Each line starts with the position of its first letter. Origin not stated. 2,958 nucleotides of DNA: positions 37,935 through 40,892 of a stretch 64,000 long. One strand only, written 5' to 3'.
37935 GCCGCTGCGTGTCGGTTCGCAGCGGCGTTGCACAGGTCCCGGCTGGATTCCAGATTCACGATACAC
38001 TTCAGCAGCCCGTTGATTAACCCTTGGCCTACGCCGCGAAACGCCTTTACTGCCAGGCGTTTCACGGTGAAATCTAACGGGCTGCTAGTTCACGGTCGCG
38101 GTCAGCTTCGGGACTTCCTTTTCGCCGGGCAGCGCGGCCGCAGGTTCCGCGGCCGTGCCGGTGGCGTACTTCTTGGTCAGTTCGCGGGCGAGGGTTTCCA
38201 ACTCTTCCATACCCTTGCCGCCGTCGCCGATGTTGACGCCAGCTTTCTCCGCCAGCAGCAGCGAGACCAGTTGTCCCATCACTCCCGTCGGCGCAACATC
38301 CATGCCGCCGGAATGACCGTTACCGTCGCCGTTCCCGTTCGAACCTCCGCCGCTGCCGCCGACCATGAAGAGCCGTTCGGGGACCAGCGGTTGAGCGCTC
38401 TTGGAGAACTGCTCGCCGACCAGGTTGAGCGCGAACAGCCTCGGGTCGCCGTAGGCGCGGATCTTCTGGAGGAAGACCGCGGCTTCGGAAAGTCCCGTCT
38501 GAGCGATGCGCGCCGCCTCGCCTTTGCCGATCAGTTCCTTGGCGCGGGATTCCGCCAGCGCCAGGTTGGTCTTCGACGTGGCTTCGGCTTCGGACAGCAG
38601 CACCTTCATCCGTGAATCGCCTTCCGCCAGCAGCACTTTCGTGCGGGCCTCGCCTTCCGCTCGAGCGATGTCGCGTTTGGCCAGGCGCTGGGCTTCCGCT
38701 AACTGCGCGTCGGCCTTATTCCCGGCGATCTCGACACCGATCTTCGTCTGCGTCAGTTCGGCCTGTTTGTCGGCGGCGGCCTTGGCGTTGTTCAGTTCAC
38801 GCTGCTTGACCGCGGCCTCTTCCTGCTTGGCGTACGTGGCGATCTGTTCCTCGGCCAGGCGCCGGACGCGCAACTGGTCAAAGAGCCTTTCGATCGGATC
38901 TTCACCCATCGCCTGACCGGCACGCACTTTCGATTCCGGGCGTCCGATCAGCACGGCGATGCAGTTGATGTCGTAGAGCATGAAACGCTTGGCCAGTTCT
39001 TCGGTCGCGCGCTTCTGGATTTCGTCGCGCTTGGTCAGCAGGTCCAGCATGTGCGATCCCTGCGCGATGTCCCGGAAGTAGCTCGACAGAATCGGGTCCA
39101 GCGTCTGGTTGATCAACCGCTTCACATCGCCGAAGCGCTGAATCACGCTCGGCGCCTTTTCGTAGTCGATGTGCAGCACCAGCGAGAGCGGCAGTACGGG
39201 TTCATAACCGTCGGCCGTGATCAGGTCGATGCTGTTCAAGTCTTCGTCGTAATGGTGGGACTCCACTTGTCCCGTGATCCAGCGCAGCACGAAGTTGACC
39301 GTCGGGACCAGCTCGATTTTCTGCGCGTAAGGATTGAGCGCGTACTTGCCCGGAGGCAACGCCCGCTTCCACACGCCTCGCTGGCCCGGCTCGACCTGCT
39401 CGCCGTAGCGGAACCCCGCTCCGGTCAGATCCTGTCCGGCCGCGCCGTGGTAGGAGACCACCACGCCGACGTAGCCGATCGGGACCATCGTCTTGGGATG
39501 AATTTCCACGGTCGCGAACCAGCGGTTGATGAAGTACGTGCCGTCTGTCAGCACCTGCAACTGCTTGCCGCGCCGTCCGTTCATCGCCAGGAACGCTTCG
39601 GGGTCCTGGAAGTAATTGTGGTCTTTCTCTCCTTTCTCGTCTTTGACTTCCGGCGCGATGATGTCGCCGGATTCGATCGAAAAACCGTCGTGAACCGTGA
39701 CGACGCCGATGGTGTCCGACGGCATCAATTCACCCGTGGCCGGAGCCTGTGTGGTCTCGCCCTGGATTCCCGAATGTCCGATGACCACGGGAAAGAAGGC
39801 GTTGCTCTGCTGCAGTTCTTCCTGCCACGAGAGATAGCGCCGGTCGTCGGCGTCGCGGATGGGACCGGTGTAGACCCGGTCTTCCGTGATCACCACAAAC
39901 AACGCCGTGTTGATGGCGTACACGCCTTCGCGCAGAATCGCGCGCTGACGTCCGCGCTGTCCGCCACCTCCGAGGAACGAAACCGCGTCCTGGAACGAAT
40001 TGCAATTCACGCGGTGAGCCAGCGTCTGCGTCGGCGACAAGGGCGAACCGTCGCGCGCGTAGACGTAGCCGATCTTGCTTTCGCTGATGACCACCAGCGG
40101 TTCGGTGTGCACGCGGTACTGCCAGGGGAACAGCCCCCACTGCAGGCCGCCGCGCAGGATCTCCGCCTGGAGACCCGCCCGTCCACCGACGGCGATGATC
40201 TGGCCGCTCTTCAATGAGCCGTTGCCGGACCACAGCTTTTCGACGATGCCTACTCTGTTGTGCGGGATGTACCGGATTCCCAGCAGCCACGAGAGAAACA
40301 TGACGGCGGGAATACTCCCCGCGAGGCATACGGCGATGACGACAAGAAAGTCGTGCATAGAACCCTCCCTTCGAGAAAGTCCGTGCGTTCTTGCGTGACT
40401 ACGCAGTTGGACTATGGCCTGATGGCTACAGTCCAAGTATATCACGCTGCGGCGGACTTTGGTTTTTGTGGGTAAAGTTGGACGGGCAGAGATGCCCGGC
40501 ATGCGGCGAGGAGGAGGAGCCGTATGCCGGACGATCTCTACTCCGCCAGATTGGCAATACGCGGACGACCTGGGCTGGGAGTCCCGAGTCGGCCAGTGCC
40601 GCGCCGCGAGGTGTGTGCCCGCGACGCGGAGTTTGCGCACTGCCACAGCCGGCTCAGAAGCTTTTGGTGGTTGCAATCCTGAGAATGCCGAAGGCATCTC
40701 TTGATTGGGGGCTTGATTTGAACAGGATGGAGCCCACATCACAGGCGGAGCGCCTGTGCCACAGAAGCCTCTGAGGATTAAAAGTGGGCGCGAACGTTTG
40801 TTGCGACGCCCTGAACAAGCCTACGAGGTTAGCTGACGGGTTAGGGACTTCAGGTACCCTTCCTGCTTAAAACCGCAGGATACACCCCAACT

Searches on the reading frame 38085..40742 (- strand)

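Call 63: search_protein_families(library=pfam, proteins=[window:38085-40742:-], max_evalue=0.001)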
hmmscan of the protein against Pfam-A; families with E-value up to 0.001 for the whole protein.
window:38085-40742:- (885 aa): 1 family
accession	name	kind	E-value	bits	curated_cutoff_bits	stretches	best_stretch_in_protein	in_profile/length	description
PF01145.31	Band_7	-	4.5e-14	53.3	23.6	1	420-604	3-147/176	SPFH domain / Band 7 family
